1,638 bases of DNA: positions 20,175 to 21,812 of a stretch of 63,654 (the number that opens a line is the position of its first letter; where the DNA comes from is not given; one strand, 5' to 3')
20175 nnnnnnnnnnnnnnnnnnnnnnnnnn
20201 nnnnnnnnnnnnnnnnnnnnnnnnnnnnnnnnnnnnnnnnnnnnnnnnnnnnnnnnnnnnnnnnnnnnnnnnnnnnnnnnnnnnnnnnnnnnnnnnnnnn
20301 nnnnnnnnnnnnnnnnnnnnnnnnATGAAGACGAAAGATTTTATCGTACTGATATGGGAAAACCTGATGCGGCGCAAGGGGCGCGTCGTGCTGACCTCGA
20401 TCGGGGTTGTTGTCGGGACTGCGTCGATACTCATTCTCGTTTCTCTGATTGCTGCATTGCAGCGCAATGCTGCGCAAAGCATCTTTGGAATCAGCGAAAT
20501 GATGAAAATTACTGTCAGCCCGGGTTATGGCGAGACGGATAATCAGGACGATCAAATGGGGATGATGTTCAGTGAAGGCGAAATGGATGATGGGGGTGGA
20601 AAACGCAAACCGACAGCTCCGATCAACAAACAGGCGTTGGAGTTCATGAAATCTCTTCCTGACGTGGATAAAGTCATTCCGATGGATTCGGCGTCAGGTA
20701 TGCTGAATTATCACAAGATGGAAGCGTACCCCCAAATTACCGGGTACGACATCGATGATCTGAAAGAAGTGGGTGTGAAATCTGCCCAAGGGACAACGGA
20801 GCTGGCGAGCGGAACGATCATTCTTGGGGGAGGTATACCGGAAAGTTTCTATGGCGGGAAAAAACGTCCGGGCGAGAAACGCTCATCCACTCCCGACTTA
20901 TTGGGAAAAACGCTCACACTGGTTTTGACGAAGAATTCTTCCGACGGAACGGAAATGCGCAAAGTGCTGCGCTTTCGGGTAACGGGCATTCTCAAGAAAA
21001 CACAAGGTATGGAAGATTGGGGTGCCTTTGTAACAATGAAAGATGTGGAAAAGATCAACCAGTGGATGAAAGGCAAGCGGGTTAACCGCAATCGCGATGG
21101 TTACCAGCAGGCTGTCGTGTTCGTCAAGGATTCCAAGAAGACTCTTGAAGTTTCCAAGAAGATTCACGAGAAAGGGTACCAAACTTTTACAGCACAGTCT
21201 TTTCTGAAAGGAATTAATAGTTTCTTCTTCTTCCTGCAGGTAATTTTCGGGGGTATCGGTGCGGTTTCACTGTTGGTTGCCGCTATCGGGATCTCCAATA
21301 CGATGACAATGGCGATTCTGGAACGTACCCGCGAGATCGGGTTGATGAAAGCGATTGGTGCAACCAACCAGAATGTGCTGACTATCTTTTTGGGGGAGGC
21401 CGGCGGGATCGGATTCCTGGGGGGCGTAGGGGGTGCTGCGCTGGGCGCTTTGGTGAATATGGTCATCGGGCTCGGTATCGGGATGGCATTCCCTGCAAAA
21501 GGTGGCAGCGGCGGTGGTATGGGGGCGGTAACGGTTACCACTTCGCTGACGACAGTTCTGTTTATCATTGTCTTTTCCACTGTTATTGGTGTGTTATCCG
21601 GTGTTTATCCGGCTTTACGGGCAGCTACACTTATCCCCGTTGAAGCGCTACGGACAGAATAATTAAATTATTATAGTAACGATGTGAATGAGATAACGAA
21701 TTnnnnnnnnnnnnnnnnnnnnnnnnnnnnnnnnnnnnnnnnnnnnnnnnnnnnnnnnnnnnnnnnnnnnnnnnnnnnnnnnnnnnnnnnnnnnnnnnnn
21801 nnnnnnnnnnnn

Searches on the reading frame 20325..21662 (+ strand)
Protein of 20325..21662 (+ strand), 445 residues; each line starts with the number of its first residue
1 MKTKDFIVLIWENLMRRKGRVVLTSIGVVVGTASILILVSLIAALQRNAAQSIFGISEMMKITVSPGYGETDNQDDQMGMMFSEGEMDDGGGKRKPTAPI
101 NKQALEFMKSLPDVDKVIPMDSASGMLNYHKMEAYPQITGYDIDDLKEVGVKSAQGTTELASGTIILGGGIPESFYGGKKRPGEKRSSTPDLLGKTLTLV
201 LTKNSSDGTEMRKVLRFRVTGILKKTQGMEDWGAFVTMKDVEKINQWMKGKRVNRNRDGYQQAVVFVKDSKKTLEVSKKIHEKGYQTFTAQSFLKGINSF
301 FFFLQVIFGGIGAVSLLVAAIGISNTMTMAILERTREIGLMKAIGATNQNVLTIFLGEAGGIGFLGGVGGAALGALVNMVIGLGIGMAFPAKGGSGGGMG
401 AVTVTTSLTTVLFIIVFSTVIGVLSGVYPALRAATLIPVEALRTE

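Call 47: search_protein_families(library=pfam, proteins=[window:20325-21662:+], max_evalue=0.001)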
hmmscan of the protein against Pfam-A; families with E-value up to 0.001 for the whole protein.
window:20325-21662:+ (445 aa): 2 families
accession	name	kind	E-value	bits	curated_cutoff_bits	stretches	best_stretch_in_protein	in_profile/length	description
PF02687.27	FtsX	-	2.9e-15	56.8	25.5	1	311-435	3-117/120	FtsX-like permease C-terminal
PF12704.14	MacB_PCD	-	4.5e-12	47.1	27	1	22-281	2-205/207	MacB-like periplasmic core domain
